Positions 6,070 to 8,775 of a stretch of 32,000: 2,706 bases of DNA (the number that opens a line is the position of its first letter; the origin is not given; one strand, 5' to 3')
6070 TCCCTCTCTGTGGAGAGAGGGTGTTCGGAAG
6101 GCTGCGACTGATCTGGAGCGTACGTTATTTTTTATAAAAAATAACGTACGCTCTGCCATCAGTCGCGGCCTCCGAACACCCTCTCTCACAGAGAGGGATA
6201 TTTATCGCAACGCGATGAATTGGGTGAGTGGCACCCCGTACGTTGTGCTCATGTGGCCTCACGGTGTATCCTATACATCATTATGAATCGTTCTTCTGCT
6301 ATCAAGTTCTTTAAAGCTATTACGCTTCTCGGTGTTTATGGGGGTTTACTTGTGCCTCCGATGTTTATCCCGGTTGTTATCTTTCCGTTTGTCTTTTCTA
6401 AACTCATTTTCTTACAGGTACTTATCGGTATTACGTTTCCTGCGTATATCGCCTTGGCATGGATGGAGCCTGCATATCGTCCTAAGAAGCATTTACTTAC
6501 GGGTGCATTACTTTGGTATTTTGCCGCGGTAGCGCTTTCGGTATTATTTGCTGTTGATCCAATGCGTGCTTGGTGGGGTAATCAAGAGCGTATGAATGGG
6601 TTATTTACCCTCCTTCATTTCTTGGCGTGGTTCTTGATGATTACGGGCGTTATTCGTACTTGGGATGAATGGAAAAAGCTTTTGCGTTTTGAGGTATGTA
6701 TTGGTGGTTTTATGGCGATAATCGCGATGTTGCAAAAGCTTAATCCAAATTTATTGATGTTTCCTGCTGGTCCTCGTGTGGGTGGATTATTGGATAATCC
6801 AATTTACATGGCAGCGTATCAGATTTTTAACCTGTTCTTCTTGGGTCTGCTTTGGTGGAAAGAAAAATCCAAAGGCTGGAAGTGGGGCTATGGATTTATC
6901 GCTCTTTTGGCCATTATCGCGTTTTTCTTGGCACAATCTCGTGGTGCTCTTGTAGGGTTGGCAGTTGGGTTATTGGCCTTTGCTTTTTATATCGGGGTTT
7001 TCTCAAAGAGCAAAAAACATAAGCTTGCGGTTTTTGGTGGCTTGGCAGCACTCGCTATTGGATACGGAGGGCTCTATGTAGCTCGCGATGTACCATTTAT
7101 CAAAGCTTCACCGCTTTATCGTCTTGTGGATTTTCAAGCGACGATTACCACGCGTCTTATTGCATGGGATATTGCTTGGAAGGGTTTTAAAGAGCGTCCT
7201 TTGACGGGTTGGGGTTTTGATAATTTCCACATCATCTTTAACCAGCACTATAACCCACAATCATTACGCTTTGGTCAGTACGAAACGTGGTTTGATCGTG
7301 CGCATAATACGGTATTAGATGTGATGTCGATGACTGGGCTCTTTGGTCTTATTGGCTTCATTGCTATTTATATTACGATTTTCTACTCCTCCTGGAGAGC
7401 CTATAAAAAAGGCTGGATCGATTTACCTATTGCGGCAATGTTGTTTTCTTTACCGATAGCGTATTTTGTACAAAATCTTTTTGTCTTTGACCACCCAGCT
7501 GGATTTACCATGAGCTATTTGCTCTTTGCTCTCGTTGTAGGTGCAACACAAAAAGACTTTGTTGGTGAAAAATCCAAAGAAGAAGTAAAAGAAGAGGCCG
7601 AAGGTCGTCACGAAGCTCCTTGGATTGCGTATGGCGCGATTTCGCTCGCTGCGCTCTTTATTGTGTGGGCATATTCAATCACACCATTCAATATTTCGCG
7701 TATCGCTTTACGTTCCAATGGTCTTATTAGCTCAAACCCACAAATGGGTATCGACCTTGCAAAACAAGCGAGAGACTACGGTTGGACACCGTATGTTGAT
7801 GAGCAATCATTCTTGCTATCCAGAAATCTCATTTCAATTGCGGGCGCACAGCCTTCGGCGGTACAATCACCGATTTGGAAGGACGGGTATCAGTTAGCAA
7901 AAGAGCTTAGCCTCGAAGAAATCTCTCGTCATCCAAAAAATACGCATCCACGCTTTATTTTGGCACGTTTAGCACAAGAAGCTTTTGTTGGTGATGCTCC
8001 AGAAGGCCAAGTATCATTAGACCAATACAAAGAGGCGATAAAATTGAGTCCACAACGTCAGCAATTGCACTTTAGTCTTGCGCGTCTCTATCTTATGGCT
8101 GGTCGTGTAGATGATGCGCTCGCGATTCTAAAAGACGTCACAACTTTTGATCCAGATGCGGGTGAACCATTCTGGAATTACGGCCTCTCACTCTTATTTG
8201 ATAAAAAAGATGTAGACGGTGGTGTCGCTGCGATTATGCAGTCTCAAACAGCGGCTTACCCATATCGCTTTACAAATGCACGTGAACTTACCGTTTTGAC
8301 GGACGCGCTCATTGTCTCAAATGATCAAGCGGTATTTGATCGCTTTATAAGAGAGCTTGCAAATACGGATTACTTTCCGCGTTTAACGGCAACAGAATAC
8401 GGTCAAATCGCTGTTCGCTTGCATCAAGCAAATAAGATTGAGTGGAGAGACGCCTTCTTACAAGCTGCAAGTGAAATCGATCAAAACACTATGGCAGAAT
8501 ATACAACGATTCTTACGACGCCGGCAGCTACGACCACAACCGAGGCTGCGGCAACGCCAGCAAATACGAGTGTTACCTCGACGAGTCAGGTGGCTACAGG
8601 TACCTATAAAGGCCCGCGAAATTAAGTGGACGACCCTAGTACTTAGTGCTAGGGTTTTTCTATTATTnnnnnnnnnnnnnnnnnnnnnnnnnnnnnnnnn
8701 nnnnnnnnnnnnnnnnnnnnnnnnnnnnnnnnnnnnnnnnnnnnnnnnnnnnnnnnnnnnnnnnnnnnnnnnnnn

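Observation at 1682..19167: Surface-protein gene next to a complete lipid-linked glycan pathway: a candidate S-layer/protein O-glycosylation system with a Wzy_C-TPR protein as oligosaccharyltransferase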

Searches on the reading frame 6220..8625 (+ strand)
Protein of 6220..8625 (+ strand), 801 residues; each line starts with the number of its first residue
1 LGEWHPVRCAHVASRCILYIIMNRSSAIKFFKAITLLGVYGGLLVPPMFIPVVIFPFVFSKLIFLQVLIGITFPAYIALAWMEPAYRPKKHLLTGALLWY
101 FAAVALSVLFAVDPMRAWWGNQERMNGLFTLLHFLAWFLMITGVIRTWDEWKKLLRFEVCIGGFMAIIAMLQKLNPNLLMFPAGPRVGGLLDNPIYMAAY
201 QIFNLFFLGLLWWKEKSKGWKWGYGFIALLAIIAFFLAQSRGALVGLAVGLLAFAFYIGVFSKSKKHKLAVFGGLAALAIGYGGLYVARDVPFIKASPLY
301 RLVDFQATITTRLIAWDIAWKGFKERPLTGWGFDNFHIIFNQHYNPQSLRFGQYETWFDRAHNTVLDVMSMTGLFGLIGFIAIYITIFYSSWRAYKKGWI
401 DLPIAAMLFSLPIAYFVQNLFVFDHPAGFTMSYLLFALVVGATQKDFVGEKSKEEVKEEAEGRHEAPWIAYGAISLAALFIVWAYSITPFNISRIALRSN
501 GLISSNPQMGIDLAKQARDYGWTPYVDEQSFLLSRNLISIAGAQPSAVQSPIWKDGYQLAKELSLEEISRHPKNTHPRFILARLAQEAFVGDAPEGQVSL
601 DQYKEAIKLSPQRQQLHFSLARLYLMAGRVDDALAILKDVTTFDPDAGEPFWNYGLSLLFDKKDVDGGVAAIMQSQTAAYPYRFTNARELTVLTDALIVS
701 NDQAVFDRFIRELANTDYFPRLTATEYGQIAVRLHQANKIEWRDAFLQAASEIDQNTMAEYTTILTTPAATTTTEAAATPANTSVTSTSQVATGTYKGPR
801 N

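Call 5: search_protein_families(library=pfam, proteins=[window:6220-8625:+], max_evalue=0.01)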
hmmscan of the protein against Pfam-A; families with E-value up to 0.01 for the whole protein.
window:6220-8625:+ (801 aa): 7 families
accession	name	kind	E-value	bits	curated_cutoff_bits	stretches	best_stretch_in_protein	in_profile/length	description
PF04932.20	Wzy_C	-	3.9e-18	66.1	31.7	1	227-381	2-149/149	O-Antigen ligase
PF14559.12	TPR_19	-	8.7e-08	32.8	25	1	601-646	12-57/68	Tetratricopeptide repeat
PF13432.12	TPR_16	-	5.7e-05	23.9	32.7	1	599-646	16-63/65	Tetratricopeptide repeat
PF13431.12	TPR_17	-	0.00027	21.4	24.4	1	603-634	2-33/34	Tetratricopeptide repeat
PF13414.12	TPR_11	-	0.00089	19.3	26.8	0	600-628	14-42/42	TPR repeat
PF07721.20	TPR_4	-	0.006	17.5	27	0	615-637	2-24/26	Tetratricopeptide repeat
PF13428.12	TPR_14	-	0.0095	17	23.5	0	616-649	3-36/44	Tetratricopeptide repeat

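Call 8: search_protein_families(library=ncbifam, proteins=[window:6220-8625:+], max_evalue=0.01)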
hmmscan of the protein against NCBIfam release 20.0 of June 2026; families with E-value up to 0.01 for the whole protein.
window:6220-8625:+ (801 aa): 3 families
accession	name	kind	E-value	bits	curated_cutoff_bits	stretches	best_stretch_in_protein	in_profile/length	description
TIGR04370.1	glyco_rpt_poly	subfamily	6.9e-05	22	40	1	193-287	139-232/396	oligosaccharide repeat unit polymerase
NF040959.1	MamA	equivalog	0.00098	18.6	200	1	599-678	21-100/204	magnetosome protein MamA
TIGR02917.1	PEP_TPR_lipo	equivalog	0.0038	15.2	312.2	1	599-649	586-636/899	XrtA/PEP-CTERM system TPR-repeat protein PrsT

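Call 13: find_homologous_proteins(query=window:6283-8625:+)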
Query window:6283-8625:+ (780 aa): 368 proteins with E <= 0.001 among 8000 candidates; the best 120 are listed.
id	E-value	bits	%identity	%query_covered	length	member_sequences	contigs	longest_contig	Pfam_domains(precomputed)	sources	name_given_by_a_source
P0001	0.0e+0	1544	84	100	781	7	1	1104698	PF14559.13,PF13414.13,PF04932.21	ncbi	-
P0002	0.0e+0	1511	83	100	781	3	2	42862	PF14559.13,PF13414.13,PF04932.21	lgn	-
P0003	0.0e+0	1171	100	66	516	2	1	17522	PF14559.13,PF04932.21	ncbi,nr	ncbi:MAG: O-antigen ligase family protein, partial [Candidatus Magasanikbacteria bacterium]|nr:O-ant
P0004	0.0e+0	1039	59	100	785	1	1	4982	PF14559.13,PF13414.13,PF04932.21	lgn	-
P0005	0.0e+0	1032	60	100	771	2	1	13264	PF14559.13,PF04932.21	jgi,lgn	-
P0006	0.0e+0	1031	62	92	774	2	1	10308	PF04932.21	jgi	jgi:O-antigen ligase/tetratricopeptide (TPR) repeat protein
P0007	0.0e+0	1030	61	94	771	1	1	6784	PF14559.13,PF04932.21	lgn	-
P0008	0.0e+0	1029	61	94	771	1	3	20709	PF14559.13,PF13414.13,PF04932.21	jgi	jgi:O-antigen ligase/tetratricopeptide (TPR) repeat protein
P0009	0.0e+0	1023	58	100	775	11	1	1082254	PF14559.13,PF04932.21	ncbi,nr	ncbi:O-antigen ligase family protein [Candidatus Uhrbacteria bacterium]|nr:MAG: O-antigen ligase fam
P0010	0.0e+0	1015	58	100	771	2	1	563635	PF14559.13,PF13414.13,PF04932.21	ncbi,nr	ncbi:O-antigen ligase family protein [Candidatus Uhrbacteria bacterium]|nr:O-antigen ligase family p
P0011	0.0e+0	1013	61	94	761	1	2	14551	PF14559.13,PF04932.21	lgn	-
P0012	0.0e+0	1013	58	99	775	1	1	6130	PF14559.13,PF13432.13,PF07719.24,PF04932.21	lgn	-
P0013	7.2e-298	1008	58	100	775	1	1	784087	PF14559.13,PF13414.13,PF13432.13,PF04932.21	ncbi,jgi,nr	ncbi:O-antigen ligase family protein [Patescibacteria group bacterium]|jgi:O-antigen ligase|nr:O-ant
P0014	1.6e-297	1007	58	100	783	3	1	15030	PF14559.13,PF13414.13,PF04932.21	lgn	-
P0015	4.1e-296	1002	58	100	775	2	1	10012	PF14559.13,PF13414.13,PF00515.35,PF13432.13,PF07719.24,PF04932.21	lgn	-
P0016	2.0e-294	997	58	100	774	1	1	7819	PF14559.13,PF13414.13,PF13432.13,PF04932.21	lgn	-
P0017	7.1e-294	995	58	100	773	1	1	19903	PF14559.13,PF13431.13,PF04932.21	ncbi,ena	-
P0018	1.1e-292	991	58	96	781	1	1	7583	PF14559.13,PF04932.21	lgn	-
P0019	3.0e-291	986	57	100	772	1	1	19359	PF14559.13,PF13414.13,PF04932.21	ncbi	-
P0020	2.0e-290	983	58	100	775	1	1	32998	PF14559.13,PF13414.13,PF13432.13,PF07719.24,PF04932.21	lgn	-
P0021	2.5e-290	983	57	100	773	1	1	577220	PF14559.13,PF13414.13,PF04932.21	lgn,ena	-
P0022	5.4e-290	982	57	100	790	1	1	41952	PF14559.13,PF13414.13,PF04932.21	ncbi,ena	-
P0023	1.4e-289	981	58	98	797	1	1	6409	PF14559.13,PF13431.13,PF13414.13,PF00515.35,PF13432.13,PF07719.24,PF04932.21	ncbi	-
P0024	1.5e-289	981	57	100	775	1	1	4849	PF14559.13,PF13414.13,PF13432.13,PF07719.24,PF04932.21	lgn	-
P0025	2.5e-289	980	57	100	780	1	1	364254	PF14559.13,PF13431.13,PF13432.13,PF04932.21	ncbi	-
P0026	5.7e-289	979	59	96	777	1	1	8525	PF14559.13,PF13431.13,PF13414.13,PF13432.13,PF04932.21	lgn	-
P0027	1.2e-288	978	58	98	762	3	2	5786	PF14559.13,PF13414.13,PF04932.21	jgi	-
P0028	2.9e-284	963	57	98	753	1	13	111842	PF14559.13,PF04932.21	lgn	-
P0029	6.5e-284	962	57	96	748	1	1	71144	PF14559.13,PF04932.21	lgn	-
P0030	4.9e-282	956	56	100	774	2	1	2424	PF14559.13,PF13414.13,PF13432.13,PF04932.21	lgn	-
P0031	2.3e-281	954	55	100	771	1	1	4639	PF14559.13,PF13414.13,PF13428.13,PF13181.13,PF07719.24,PF04932.21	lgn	-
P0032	2.6e-281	953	56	100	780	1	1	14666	PF14559.13,PF13414.13,PF13432.13,PF04932.21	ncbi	-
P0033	3.2e-280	950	57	98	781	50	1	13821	PF04932.21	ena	-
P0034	5.8e-280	949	57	96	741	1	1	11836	PF14559.13,PF13431.13,PF04932.21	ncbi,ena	-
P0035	2.3e-278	944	55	100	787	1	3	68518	PF14559.13,PF04932.21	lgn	-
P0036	2.4e-275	934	55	99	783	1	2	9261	PF04932.21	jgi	jgi:O-antigen ligase/tetratricopeptide (TPR) repeat protein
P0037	1.9e-274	931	55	97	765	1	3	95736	PF14559.13,PF13414.13,PF13181.13,PF04932.21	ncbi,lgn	-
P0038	2.4e-274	930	58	91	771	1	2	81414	PF14559.13,PF04932.21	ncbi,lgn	-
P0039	2.6e-272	924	57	91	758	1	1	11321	PF14559.13,PF13431.13,PF13432.13,PF13181.13,PF07719.24,PF04932.21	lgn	-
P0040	3.5e-269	913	57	91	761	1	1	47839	PF14559.13,PF04932.21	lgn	-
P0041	3.8e-268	910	56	96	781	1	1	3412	PF14559.13,PF13431.13,PF00515.35,PF13432.13,PF07719.24,PF04932.21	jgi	jgi:O-antigen ligase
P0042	2.7e-267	907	54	99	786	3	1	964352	PF14559.13,PF00515.35,PF13432.13,PF07719.24,PF04932.21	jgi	jgi:O-antigen ligase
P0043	4.0e-263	893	55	92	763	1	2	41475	PF04932.21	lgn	-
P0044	4.9e-263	893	53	100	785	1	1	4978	PF04932.21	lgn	-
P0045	3.2e-262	890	54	99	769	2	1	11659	PF04932.21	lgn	-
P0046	1.2e-260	885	53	98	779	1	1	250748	PF14559.13,PF13431.13,PF04932.21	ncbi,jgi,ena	ncbi:MAG: O-antigen ligase family protein [Candidatus Uhrbacteria bacterium]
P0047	3.6e-260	883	53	98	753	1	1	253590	PF14559.13,PF13431.13,PF04932.21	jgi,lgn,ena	-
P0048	3.7e-260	883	54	94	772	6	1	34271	PF13181.13,PF04932.21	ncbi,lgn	-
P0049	4.3e-259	880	53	100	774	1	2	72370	PF04932.21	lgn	-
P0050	1.0e-255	869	52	100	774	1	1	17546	PF04932.21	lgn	-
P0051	1.1e-255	869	53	94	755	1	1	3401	PF04932.21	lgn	-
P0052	1.9e-255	868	54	96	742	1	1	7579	PF04932.21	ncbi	-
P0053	1.1e-254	865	52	98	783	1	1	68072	PF04932.21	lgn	-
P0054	1.5e-253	862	54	95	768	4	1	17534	PF14559.13,PF13432.13,PF04932.21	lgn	-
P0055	4.0e-253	860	51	99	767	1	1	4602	PF04932.21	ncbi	-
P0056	8.1e-253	859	52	97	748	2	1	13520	PF04932.21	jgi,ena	-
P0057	2.5e-252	857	52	96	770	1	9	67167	PF14559.13,PF04932.21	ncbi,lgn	-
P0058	9.9e-252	856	52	99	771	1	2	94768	PF04932.21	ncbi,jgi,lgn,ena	-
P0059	2.3e-251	854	51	100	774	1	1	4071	PF13414.13,PF00515.35,PF04932.21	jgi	jgi:O-antigen ligase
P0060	1.7e-250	851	53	94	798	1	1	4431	PF04932.21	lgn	-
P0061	3.2e-248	844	54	92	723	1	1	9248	PF04932.21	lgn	-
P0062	4.5e-247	840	53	94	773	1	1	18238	PF04932.21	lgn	-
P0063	5.4e-247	840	52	94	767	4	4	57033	PF04932.21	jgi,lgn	jgi:O-antigen ligase/tetratricopeptide (TPR) repeat protein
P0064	6.3e-247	840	52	97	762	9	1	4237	PF14559.13,PF04932.21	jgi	jgi:O-antigen ligase/tetratricopeptide (TPR) repeat protein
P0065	1.4e-244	832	52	97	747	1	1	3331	PF13181.13,PF04932.21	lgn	-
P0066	6.0e-244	830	50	100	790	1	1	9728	PF04932.21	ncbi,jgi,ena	-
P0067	2.3e-242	825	52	97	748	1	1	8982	PF13432.13,PF04932.21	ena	-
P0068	8.1e-242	823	63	72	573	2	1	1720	PF04932.21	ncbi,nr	ncbi:MAG: O-antigen ligase family protein, partial [Candidatus Uhrbacteria bacterium]|nr:O-antigen l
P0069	1.7e-241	822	50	100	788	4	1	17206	PF14559.13,PF13431.13,PF04932.21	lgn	-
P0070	4.1e-241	820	52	92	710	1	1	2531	PF14559.13,PF13414.13,PF00515.35,PF13432.13,PF04932.21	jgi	jgi:O-antigen ligase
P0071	4.4e-241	820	54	90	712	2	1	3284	PF14559.13,PF13431.13,PF13432.13,PF04932.21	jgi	jgi:O-antigen ligase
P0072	7.3e-241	820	50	99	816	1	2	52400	PF14559.13,PF13431.13,PF04932.21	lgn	-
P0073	8.5e-241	819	50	98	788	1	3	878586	PF14559.13,PF04932.21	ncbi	-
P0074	4.2e-240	817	51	98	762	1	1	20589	PF04932.21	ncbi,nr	ncbi:MAG: O-antigen ligase family protein [bacterium]|nr:O-antigen ligase family protein [bacterium]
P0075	2.0e-239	815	49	100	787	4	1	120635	PF04932.21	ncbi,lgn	-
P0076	4.6e-239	814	53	92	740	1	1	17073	PF04932.21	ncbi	-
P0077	4.8e-239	814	51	96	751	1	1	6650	PF04932.21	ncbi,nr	ncbi:MAG TPA: O-antigen ligase family protein [Patescibacteria group bacterium]|nr:O-antigen ligase 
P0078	1.1e-238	812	50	98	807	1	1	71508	PF13431.13,PF04932.21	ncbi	-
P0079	1.7e-238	812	49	100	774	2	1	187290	PF14559.13,PF13431.13,PF04932.21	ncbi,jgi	ncbi:MAG: O-antigen ligase family protein [Patescibacteria group bacterium]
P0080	3.2e-238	811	50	98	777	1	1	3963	PF04932.21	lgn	-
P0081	5.7e-238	810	52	92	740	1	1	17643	PF04932.21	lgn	-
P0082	1.6e-235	802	51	97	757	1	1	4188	PF04932.21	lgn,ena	-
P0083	9.0e-235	799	51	94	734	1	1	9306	PF14559.13,PF04932.21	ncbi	-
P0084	1.0e-234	799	48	100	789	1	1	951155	PF04932.21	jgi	jgi:O-antigen ligase/tetratricopeptide (TPR) repeat protein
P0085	1.6e-234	799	51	98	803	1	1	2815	PF04932.21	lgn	-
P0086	8.1e-234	796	50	100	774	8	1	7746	PF14559.13,PF04932.21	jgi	jgi:O-antigen ligase/tetratricopeptide (TPR) repeat protein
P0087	8.8e-234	796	50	95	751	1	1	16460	PF13431.13,PF00515.35,PF04932.21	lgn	-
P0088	2.8e-233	795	48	100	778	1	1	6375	PF04932.21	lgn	-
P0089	8.7e-233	793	48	99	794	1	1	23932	PF04932.21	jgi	jgi:O-antigen ligase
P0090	1.2e-232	792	47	100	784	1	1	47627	PF14559.13,PF04932.21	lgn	-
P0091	2.7e-232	791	51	95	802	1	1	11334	PF04932.21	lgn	-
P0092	4.8e-232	790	50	100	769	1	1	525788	PF14559.13,PF04932.21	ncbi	-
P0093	5.3e-232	790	50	98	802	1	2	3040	PF13181.13,PF04932.21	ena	-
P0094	9.2e-232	790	49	100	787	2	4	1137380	PF04932.21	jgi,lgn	jgi:O-antigen ligase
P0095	1.4e-231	789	51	94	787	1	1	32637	PF04932.21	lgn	-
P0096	1.9e-231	788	48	97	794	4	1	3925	PF14559.13,PF13414.13,PF04932.21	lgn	-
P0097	2.6e-231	788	47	100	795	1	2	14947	PF13431.13,PF13181.13,PF07719.24,PF04932.21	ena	-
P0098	7.4e-231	787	50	100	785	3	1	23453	PF14559.13,PF13432.13,PF04932.21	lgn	-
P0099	1.2e-230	786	48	97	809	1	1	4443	PF21033.5,PF13181.13,PF04932.21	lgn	-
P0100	2.2e-230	785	49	98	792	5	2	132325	PF14559.13,PF04932.21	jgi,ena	-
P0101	3.5e-230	784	49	100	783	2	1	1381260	PF14559.13,PF04932.21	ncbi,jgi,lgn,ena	ncbi:MAG: O-antigen ligase family protein [Patescibacteria group bacterium]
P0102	6.2e-230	783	48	100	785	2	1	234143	PF04932.21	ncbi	ncbi:MAG: O-antigen ligase family protein [Patescibacteria group bacterium]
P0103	7.4e-230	783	49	100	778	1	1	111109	PF14559.13,PF13428.13,PF25474.2,PF04932.21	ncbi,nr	ncbi:O-antigen ligase family protein [Candidatus Uhrbacteria bacterium]|nr:O-antigen ligase family p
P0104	1.3e-229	782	49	96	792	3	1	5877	PF14559.13,PF04932.21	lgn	-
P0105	1.6e-229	782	47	100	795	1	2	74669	PF13431.13,PF13181.13,PF07719.24,PF04932.21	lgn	-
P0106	5.0e-229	780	48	100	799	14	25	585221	PF14559.13,PF04932.21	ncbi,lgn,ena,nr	ncbi:O-antigen ligase family protein [Patescibacteria group bacterium]|nr:O-antigen ligase family pr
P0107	2.2e-228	778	50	96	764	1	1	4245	PF04932.21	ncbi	-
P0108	2.5e-228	778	49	95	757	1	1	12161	PF14559.13,PF04932.21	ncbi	-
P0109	3.5e-228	778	47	100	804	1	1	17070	PF04932.21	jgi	jgi:O-antigen ligase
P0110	1.4e-227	776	49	100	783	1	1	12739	PF04932.21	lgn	-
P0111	4.7e-227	774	48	100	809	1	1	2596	PF04932.21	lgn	-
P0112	5.6e-227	774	47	100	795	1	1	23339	PF14559.13,PF13431.13,PF13414.13,PF00515.35,PF13424.13,PF13432.13,PF13181.13,PF07719.24,PF13374.13,PF04932.21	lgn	-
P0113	6.6e-227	773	48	100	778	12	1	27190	PF14559.13,PF04932.21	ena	-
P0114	7.8e-227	773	48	100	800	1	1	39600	PF04932.21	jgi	jgi:O-antigen ligase/tetratricopeptide (TPR) repeat protein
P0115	8.2e-227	773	47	100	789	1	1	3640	PF14559.13,PF04932.21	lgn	-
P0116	1.0e-226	773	47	100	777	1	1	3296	PF14559.13,PF04932.21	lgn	-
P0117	1.0e-226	773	50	95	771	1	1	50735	PF04932.21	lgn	-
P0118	8.4e-226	770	47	100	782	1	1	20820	PF14559.13,PF04932.21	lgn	-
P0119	1.8e-225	769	48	100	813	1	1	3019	PF04932.21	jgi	-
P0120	1.1e-224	766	50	94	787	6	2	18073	PF04932.21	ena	-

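Call 14: find_encoding_contigs(protein=P0001, flank=10000, max_places=2)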
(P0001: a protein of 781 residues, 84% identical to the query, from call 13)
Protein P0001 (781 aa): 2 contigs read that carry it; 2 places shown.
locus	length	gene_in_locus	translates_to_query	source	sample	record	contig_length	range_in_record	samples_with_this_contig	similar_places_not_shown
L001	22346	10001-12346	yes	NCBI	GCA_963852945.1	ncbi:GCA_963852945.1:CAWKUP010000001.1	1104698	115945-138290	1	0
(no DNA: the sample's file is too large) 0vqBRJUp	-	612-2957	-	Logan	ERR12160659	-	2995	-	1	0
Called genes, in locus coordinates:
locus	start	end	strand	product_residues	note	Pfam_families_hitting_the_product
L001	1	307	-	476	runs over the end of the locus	-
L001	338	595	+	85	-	-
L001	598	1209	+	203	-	PF01209:Ubie_methyltran, PF13847:Methyltransf_31, PF13649:Methyltransf_25, PF08241:Methyltransf_11, PF08242:Methyltransf_12 (weak)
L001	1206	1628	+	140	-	-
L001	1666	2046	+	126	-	PF02021:UPF0102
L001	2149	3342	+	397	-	PF20706:GT4-conflict (weak), PF13439:Glyco_transf_4, PF13579:Glyco_trans_4_4, PF00534:Glycos_transf_1, PF13692:Glyco_trans_1_4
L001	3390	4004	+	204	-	PF04542:Sigma70_r2, PF08281:Sigma70_r4_2, PF04545:Sigma70_r4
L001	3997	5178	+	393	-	PF18915:DUF5667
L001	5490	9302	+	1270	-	-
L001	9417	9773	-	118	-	PF04480:DUF559, PF18741:MTES_1575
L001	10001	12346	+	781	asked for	PF04932:Wzy_C, PF13414:TPR_11 (faint), PF14559:TPR_19 (faint)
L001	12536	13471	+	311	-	PF01073:3Beta_HSD, PF01370:Epimerase, PF02719:Polysacc_synt_2 (faint), PF04321:RmlD_sub_bind, PF07993:NAD_binding_4 (faint), PF16363:GDP_Man_Dehyd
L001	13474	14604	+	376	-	PF13439:Glyco_transf_4, PF13579:Glyco_trans_4_4 (weak), PF00534:Glycos_transf_1, PF13692:Glyco_trans_1_4, PF13524:Glyco_trans_1_2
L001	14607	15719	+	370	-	PF13439:Glyco_transf_4, PF13579:Glyco_trans_4_4, PF00534:Glycos_transf_1, PF13692:Glyco_trans_1_4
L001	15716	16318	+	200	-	PF05148:Methyltransf_8 (weak), PF13489:Methyltransf_23, PF08241:Methyltransf_11, PF08242:Methyltransf_12 (weak), PF13649:Methyltransf_25, PF13847:Methyltransf_31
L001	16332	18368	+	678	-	PF13439:Glyco_transf_4 (weak), PF13579:Glyco_trans_4_4 (weak), PF20706:GT4-conflict, PF00534:Glycos_transf_1, PF13524:Glyco_trans_1_2 (faint), PF13692:Glyco_trans_1_4, PF00534:Glycos_transf_1, PF13692:Glyco_trans_1_4 (weak)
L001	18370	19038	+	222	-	PF13489:Methyltransf_23, PF05401:NodS (weak), PF03291:mRNA_G-N7_MeTrfase, PF07021:MetW, PF13847:Methyltransf_31, PF08241:Methyltransf_11, PF08242:Methyltransf_12, PF13649:Methyltransf_25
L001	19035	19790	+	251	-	PF05711:TylF, PF13578:Methyltransf_24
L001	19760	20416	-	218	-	PF13489:Methyltransf_23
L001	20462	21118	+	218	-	PF13489:Methyltransf_23, PF08241:Methyltransf_11, PF08242:Methyltransf_12, PF13649:Methyltransf_25, PF13847:Methyltransf_31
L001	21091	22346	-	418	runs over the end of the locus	PF01943:Polysacc_synt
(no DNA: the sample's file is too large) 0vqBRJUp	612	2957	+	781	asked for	PF04932:Wzy_C, PF13414:TPR_11 (faint), PF14559:TPR_19 (faint)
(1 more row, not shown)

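Call 15: find_encoding_contigs(protein=P0009, flank=10000, max_places=2)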
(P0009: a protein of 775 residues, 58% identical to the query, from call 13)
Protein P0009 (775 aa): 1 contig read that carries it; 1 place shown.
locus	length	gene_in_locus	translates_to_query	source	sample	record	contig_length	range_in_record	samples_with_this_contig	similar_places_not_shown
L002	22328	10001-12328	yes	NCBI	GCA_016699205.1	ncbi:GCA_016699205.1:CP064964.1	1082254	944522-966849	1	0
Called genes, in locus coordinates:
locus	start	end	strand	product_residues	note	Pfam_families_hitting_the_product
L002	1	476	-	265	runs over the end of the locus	PF05175:MTS (weak), PF13489:Methyltransf_23, PF13847:Methyltransf_31, PF08241:Methyltransf_11, PF08242:Methyltransf_12, PF13649:Methyltransf_25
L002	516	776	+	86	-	-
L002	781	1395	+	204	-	PF01209:Ubie_methyltran, PF13847:Methyltransf_31, PF13649:Methyltransf_25, PF08241:Methyltransf_11, PF08242:Methyltransf_12 (weak)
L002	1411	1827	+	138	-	-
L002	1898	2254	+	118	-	PF02021:UPF0102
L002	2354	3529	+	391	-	PF13439:Glyco_transf_4, PF13579:Glyco_trans_4_4, PF00534:Glycos_transf_1, PF13692:Glyco_trans_1_4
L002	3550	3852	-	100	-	PF12728:HTH_17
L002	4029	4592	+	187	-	PF04542:Sigma70_r2, PF08281:Sigma70_r4_2, PF04545:Sigma70_r4 (weak)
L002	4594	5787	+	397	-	PF18915:DUF5667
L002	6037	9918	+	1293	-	-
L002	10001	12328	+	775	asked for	PF04932:Wzy_C, PF14559:TPR_19 (faint)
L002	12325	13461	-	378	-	PF13477:Glyco_trans_4_2, PF13439:Glyco_transf_4, PF13579:Glyco_trans_4_4, PF00534:Glycos_transf_1, PF13692:Glyco_trans_1_4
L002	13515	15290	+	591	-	PF13522:GATase_6, PF13537:GATase_7, PF00733:Asn_synthase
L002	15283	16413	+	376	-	PF13439:Glyco_transf_4, PF13579:Glyco_trans_4_4 (weak), PF20706:GT4-conflict (weak), PF00534:Glycos_transf_1, PF13692:Glyco_trans_1_4, PF13524:Glyco_trans_1_2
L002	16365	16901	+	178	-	PF13489:Methyltransf_23, PF13847:Methyltransf_31, PF08241:Methyltransf_11, PF08242:Methyltransf_12, PF13649:Methyltransf_25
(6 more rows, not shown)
